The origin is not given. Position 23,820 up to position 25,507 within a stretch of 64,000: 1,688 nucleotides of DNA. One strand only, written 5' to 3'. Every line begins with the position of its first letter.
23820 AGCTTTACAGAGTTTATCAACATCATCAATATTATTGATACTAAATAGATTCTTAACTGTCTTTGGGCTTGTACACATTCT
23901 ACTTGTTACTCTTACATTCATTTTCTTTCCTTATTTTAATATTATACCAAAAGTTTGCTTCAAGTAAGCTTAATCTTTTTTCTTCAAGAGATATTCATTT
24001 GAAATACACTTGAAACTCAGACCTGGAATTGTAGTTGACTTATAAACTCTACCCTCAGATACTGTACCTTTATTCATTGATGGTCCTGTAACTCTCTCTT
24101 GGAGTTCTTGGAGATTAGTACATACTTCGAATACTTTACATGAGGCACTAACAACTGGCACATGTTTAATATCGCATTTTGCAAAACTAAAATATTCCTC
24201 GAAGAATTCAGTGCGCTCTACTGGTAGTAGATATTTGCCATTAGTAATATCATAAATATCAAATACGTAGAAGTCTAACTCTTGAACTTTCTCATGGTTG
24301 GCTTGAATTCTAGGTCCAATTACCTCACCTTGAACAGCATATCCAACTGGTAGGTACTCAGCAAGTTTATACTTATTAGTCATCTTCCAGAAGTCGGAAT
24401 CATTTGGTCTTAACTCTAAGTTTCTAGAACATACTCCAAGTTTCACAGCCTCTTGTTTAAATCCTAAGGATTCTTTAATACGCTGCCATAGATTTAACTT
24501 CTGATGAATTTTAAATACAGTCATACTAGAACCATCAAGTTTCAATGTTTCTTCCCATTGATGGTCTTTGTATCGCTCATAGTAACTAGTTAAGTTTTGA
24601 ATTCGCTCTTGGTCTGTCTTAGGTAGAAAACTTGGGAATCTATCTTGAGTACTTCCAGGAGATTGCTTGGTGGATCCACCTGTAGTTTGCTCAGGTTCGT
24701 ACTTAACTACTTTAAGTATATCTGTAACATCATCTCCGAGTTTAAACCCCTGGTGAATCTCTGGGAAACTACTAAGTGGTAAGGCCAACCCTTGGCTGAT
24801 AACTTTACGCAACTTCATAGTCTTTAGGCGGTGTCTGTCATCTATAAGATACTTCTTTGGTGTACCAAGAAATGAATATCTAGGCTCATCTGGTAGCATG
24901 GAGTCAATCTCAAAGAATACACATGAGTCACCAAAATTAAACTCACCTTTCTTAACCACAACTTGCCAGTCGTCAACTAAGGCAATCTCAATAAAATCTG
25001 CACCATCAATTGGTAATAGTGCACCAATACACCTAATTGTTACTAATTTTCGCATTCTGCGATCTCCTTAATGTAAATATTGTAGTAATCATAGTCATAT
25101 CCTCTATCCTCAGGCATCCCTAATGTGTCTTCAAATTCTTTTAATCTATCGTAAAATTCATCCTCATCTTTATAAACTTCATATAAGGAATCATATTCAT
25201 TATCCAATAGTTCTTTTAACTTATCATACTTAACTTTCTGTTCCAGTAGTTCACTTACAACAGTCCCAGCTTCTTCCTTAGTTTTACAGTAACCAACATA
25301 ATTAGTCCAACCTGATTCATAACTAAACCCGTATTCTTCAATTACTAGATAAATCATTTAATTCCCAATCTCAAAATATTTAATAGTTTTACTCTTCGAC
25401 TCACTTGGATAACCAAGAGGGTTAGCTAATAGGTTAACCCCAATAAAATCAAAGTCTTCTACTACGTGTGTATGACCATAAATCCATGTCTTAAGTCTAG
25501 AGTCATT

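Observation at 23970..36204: Candidate tRNA/RNA-repair gene set: Rnl1-like ligase with adjacent metallophosphoesterase, CCA-adding enzyme, second nucleotidyltransferase, and tRNA genes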

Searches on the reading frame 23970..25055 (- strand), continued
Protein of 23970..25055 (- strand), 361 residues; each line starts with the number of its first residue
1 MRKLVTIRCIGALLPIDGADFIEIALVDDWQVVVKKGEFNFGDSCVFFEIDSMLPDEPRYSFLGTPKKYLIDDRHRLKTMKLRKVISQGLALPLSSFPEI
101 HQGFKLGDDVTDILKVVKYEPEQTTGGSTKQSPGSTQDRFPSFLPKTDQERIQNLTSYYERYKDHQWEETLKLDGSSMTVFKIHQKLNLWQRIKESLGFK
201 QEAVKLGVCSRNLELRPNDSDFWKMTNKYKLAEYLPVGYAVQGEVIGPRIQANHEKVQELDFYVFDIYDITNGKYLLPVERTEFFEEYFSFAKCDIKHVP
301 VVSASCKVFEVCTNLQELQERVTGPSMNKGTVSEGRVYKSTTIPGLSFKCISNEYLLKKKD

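Call 66: search_protein_families(library=pfam, proteins=[L014:12033-12719:+, L014:14227-14931:+, L014:7846-8406:+, L014:6210-7835:+, L009:12707-13687:+, L009:14239-14889:+, L009:8810-9601:+, L009:7068-8468:+, L009:9577-10008:+, L014:15451-15825:+], max_evalue=0.01)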
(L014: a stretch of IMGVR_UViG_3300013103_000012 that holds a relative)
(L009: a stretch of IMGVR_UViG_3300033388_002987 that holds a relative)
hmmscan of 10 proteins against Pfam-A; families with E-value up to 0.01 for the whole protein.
L014:12033-12719:+ (228 aa): 0 families

L014:14227-14931:+ (234 aa): 2 families
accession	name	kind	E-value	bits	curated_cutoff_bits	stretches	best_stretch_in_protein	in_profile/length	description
PF01513.26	NAD_kinase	-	8.9e-06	26.5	25.5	1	9-57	63-111/130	ATP-NAD kinase N-terminal domain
PF00781.29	DAGK_cat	-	0.00015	21.8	23.6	1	8-57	44-96/125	Diacylglycerol kinase catalytic domain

L014:7846-8406:+ (186 aa): 0 families

L014:6210-7835:+ (541 aa): 0 families

L009:12707-13687:+ (326 aa): 0 families

L009:14239-14889:+ (216 aa): 2 families
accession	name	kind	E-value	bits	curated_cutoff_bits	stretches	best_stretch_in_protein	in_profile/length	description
PF13392.12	HNH_3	-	7.9e-09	35.5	24.8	1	64-108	2-46/46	HNH endonuclease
PF07463.16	NUMOD4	-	6e-05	23.6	23.4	1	5-43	1-27/49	NUMOD4 motif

L009:8810-9601:+ (263 aa): 2 families
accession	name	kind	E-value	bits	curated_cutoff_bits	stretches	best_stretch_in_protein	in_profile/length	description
PF13392.12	HNH_3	-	2.2e-12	46.9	24.8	1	153-194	2-45/46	HNH endonuclease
PF07463.16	NUMOD4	-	0.00014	22.5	23.4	1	110-141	13-48/49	NUMOD4 motif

L009:7068-8468:+ (466 aa): 2 families
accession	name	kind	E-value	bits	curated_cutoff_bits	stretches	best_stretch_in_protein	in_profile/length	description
PF04095.22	NAPRTase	-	2e-33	116.6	20.8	1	163-415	1-221/239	Nicotinate phosphoribosyltransferase (NAPRTase) family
PF18127.6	NAMPT_N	-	1.5e-24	86.5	25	1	4-96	2-98/98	Nicotinamide phosphoribosyltransferase, N-terminal domain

L009:9577-10008:+ (143 aa): 0 families

L014:15451-15825:+ (124 aa): 2 families
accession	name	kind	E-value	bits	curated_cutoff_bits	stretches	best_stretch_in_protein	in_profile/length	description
PF06094.17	GGACT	-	3.4e-18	66.8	22.8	1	3-111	1-107/120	Gamma-glutamyl cyclotransferase, AIG2-like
PF21986.1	AH_C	-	2e-11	44.4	27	1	2-122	2-118/123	Allophanate hydrolase C-terminal domain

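Call 67: find_encoding_contigs(protein=P0018, flank=10000, max_places=1)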
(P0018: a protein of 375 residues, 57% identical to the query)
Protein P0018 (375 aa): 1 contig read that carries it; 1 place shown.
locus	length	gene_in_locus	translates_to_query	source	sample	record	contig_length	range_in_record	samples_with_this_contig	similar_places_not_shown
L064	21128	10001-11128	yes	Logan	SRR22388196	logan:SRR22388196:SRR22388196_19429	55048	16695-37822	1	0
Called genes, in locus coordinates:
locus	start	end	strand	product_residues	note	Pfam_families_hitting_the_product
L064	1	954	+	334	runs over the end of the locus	PF10127:RlaP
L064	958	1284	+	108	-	-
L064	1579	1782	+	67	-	-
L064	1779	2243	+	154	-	PF01139:RtcB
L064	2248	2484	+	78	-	-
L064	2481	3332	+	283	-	PF26128:Gad2 (faint)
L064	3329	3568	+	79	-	-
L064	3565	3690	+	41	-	-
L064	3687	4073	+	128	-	-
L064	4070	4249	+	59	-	-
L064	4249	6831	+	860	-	PF01612:DNA_pol_A_exo1, PF13482:RNase_H_2 (faint), PF00476:DNA_pol_A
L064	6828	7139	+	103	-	-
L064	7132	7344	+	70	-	-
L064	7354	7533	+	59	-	-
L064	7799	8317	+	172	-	-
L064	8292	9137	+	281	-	PF00149:Metallophos, PF12850:Metallophos_2 (faint)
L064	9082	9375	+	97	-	-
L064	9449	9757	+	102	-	PF01844:HNH, PF14279:HNH_5, PF13395:HNH_4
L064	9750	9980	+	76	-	-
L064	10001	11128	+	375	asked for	PF21189:PHA02142, PF09414:RNA_ligase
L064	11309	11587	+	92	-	-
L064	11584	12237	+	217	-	PF04542:Sigma70_r2 (weak), PF04545:Sigma70_r4 (faint)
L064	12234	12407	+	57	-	-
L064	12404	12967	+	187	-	PF02511:Thy1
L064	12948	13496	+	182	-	-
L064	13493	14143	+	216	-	PF04275:P-mevalo_kinase (weak), PF21448:DNMK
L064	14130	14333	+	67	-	-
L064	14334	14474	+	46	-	-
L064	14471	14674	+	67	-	-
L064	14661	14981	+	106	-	-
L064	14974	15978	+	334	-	PF00268:Ribonuc_red_sm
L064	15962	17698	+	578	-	PF00317:Ribonuc_red_lgN, PF02867:Ribonuc_red_lgC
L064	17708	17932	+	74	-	-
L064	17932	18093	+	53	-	-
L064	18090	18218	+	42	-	-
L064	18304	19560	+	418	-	PF13638:PIN_4, PF02562:PhoH, PF13245:AAA_19 (faint), PF13604:AAA_30 (weak)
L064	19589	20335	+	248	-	PF00574:CLP_protease, PF01972:SDH_protease (faint), PF25145:NfeD1b_N (weak)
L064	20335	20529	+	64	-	-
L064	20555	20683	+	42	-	-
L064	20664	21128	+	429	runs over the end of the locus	PF03796:DnaB_C, PF06745:ATPase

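Call 68: find_encoding_contigs(protein=P0035, flank=10000, max_places=1)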
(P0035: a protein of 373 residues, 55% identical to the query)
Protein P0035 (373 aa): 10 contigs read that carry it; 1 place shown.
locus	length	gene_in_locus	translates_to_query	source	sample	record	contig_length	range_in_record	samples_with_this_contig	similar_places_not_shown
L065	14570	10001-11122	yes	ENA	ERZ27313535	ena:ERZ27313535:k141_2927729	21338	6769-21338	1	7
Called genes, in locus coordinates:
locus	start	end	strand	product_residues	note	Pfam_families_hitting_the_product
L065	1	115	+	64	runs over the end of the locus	-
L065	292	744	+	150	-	-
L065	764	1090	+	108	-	-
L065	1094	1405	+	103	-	-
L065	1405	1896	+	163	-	-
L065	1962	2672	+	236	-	PF05265:DUF723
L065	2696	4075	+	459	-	PF00270:DEAD (weak), PF04851:ResIII, PF00271:Helicase_C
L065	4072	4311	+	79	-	-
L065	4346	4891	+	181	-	PF17338:GP88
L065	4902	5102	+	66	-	-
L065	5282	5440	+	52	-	-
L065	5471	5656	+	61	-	-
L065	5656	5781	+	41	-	-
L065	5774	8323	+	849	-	PF01612:DNA_pol_A_exo1, PF13482:RNase_H_2 (weak), PF00476:DNA_pol_A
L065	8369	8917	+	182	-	PF05265:DUF723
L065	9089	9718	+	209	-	-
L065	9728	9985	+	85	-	-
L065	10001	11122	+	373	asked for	PF21189:PHA02142, PF09414:RNA_ligase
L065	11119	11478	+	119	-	-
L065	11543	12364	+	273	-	PF00149:Metallophos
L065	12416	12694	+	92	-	-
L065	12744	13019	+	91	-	-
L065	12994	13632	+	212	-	PF04545:Sigma70_r4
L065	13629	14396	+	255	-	PF02511:Thy1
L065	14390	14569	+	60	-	?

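Call 86: find_related_loci(query=A1, collection=genome_contigs, flank=8000)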
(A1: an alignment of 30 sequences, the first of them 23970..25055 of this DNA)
Query A1 (361 aa) in genome_contigs; peptide patterns used: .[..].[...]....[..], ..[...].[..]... (x = any residue, [..] = any of these).
75 stretches matched a pattern; 1 encode a relative of the query (tblastn E <= 1e-3); 1 distinct loci.
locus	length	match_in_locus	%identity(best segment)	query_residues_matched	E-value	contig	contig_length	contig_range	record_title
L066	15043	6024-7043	38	1-358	2e-63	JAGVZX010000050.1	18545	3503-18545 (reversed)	Candidatus Woesearchaeota archaeon isolate RIFCSPHIGHO2_02_FULL_37_9 rifcsphigho2_02_scaffold_23375, whole genome shotgu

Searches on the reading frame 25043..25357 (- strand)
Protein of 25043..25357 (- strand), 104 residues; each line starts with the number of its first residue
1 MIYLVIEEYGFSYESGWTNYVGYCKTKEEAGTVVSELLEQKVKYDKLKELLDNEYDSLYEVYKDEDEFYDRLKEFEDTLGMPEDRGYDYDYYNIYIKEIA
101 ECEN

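Call 4: search_protein_families(library=pfam, proteins=[window:25043-25357:-], max_evalue=0.01)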
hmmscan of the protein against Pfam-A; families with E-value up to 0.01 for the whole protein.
window:25043-25357:- (104 aa): 0 families

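Call 5: search_protein_families(library=phrogs, proteins=[window:25043-25357:-], max_evalue=0.001)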
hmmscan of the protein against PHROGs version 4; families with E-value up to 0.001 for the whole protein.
window:25043-25357:- (104 aa): 0 families

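Call 34: search_protein_families(library=ncbifam, proteins=[window:25043-25357:-], max_evalue=0.01)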
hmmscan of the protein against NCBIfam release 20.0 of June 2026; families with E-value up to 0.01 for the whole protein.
window:25043-25357:- (104 aa): 0 families

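Call 61: search_protein_families(library=pfam, proteins=[window:25043-25357:-], max_evalue=0.01)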
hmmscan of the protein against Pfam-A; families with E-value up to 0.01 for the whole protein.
window:25043-25357:- (104 aa): 0 families

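Call 102: predict_structure(protein=window:25043-25357:-)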
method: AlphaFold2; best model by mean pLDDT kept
length: 104 residues; sequences in the alignment: 1
mean_pLDDT: 74.7   pTM: 0.50
mean pLDDT of the five models: 74.7, 65.3, 63.9, 53.3, 52.1
residues with pLDDT >= 90: 2; 70-90: 76; 50-70: 13; < 50: 13
segments of 3 or more residues with pLDDT < 50: 11-15, 84-89
pLDDT, mean of each block of 10 residues (from residue 1): 78 54 86 80 78 83 86 82 52 74 63
secondary structure, 60 per line:
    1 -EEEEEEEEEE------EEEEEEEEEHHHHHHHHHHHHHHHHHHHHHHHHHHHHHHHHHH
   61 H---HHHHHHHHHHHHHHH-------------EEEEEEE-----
elements in order: E2-11 E18-26 H27-61 H65-79 E93-99

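Call 104: fold_search(model_id=the predicted structure, library=pdb)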
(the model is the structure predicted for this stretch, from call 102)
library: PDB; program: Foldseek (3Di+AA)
matches with E <= 10: 201; with E <= 0.001: 0
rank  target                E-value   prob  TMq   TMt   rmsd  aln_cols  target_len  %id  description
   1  6kf4_G                4.4e-01  0.07  0.19  0.13  16.4       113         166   21  Cryo-EM structure of Thermococcus kodakarensis RNA polymerase (released 2020-07-01)
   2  5tv5_B                8.3e-01  0.51  0.38  0.18   4.3       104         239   13  BioW from Aquifex aeoulicus (released 2016-12-07)
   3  8jft_C                8.9e-01  0.10  0.27  0.26   9.8       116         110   18  Cryo-EM structure of SaCas9-AcrIIA15 CTD-sgRNA complex (released 2024-02-28)
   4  5tva_B                1.3e+00  0.44  0.38  0.19   3.9       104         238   13  A. aeolicus BioW with AMP and CoA (released 2016-12-07)
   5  5fll_A                1.8e+00  0.33  0.41  0.20   4.2       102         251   15  Crystal structure of the 6-carboxyhexanoate-CoA ligase (BioW) from Bacillus subtilis in complex with a Pimeloyl-adenyl (released 2016-11-16)
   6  2nml                  1.8e+00  0.08  0.28  0.29  17.3       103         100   10  Crystal structure of HEF2/ERH at 1.55 A resolution (released 2006-10-31)
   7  7fao_A                1.8e+00  0.06  0.21  0.22  16.9        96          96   14  Top7 surface mutant K42A Q43A K46A K57S K58S, and I68R (released 2022-05-18)
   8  1xb9_D                2.2e+00  0.06  0.16  0.16   2.9        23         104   30  The structure and function of Xenopus NO38-core, a histone chaperone in the nucleolus (released 2004-12-21)
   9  4fs2_A                2.2e+00  0.04  0.18  0.07   5.8        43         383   16  Base pairing mechanism of N2,3-ethenoguanine with dCTP by human polymerase iota (released 2012-08-29)
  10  9swn_A                2.5e+00  0.04  0.14  0.03   5.1        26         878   15  Cryo-EM structure of yeast telomerase holoenzyme (released 2026-04-08)
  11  4po2_B                2.5e+00  0.04  0.22  0.15   8.4       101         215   17  Crystal Structure of the Stress-Inducible Human Heat Shock Protein HSP70 Substrate-Binding Domain in Complex with Pept (released 2014-08-20)
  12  1qys                  2.9e+00  0.03  0.18  0.21  15.3        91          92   21  Crystal structure of Top7: A computationally designed protein with a novel fold (released 2003-11-25)
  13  5imw_B                3.1e+00  0.02  0.15  0.04   3.8        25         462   20  Trapped Toxin (released 2016-08-24)
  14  9bk5_A                3.4e+00  0.09  0.24  0.30   3.6        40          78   12  Structure of LNG binder complex (released 2024-10-09)
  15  5fm0_B                3.6e+00  0.12  0.27  0.13   3.2        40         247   20  Crystal structure of the 6-carboxyhexanoate-CoA ligase (BioW)from Bacillus subtilis (PtCl4 derivative) (released 2016-11-16)
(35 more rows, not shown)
